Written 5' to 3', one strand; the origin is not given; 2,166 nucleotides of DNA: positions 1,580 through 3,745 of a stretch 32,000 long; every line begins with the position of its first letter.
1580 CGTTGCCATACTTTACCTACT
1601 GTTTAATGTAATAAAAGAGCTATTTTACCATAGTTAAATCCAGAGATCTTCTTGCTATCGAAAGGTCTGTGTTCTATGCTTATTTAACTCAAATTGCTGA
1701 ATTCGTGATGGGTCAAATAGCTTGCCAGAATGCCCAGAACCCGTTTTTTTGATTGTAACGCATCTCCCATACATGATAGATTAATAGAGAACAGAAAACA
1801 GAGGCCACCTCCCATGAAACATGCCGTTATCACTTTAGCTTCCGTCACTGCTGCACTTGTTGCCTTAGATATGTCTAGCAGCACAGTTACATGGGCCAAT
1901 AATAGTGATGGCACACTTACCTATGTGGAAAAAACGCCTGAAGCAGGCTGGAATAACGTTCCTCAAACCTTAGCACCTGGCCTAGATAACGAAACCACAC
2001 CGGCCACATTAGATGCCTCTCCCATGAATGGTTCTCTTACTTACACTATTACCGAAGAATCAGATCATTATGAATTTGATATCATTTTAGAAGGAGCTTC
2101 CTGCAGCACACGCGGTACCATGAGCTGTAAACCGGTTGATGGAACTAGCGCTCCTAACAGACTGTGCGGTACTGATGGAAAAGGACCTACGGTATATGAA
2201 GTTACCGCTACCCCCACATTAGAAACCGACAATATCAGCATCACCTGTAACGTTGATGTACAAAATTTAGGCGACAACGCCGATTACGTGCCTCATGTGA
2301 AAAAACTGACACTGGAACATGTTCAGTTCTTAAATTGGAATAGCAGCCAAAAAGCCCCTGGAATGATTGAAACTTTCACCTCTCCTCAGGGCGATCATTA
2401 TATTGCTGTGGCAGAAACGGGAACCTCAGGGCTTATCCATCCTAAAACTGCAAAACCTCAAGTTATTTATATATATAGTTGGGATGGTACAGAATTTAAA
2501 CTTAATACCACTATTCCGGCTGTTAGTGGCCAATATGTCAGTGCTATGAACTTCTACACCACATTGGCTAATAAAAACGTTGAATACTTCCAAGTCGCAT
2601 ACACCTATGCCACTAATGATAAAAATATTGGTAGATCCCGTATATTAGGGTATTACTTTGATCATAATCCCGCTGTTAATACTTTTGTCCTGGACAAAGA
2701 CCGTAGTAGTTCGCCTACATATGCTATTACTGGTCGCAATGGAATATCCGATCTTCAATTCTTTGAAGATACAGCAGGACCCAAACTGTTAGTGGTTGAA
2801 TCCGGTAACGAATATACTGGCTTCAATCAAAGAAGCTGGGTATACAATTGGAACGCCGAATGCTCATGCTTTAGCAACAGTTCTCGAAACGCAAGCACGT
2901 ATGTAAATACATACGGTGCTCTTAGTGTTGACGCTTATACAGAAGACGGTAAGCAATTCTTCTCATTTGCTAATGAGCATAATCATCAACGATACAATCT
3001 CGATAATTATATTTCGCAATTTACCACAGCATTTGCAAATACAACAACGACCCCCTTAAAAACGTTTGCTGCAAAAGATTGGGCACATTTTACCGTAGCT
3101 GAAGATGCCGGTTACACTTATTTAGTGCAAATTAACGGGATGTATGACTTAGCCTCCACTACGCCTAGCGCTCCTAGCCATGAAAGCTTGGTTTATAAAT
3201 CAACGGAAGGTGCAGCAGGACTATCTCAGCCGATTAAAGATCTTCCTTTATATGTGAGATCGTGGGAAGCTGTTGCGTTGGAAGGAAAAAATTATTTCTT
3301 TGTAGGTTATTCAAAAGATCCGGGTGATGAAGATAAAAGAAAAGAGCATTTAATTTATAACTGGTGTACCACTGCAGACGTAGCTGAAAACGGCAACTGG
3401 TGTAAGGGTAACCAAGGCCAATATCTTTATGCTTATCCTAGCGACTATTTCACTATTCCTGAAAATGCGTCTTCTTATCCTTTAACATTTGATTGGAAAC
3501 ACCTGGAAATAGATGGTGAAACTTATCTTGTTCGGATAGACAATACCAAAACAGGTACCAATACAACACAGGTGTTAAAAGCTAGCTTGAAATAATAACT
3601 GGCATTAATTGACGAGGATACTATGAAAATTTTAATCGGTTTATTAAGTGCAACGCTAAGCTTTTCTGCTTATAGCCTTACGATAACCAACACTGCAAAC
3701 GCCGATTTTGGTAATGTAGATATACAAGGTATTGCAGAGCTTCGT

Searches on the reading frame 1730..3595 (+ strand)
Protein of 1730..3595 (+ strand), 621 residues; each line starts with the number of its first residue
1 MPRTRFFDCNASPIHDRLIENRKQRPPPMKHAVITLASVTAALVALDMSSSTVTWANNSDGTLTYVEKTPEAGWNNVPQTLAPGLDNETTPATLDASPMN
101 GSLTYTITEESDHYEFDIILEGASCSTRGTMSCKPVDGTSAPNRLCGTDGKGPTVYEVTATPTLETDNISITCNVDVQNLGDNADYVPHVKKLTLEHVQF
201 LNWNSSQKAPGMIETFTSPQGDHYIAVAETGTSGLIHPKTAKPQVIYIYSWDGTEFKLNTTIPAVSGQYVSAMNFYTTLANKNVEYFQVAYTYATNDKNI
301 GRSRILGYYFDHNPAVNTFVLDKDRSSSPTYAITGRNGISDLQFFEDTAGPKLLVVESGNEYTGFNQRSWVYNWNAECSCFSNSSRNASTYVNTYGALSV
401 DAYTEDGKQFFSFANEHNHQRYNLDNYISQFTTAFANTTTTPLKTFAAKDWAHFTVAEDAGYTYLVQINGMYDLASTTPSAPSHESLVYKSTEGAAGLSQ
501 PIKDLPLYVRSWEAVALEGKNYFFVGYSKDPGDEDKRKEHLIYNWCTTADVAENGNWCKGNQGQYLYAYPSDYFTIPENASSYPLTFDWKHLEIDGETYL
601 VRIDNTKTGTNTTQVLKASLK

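Call 15: search_protein_families(library=pfam, proteins=[window:1730-3595:+], max_evalue=0.001)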
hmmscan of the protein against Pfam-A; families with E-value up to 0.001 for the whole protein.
window:1730-3595:+ (621 aa): 1 family
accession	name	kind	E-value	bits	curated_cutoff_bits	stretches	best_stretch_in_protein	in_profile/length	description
PF03736.22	EPTP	-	1.1e-05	25.8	21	0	588-601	15-28/42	EPTP domain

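Call 85: search_protein_families(library=ncbifam, proteins=[window:1730-3595:+], max_evalue=1e-10)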
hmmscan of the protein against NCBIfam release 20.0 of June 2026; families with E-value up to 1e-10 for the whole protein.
window:1730-3595:+ (621 aa): 0 families
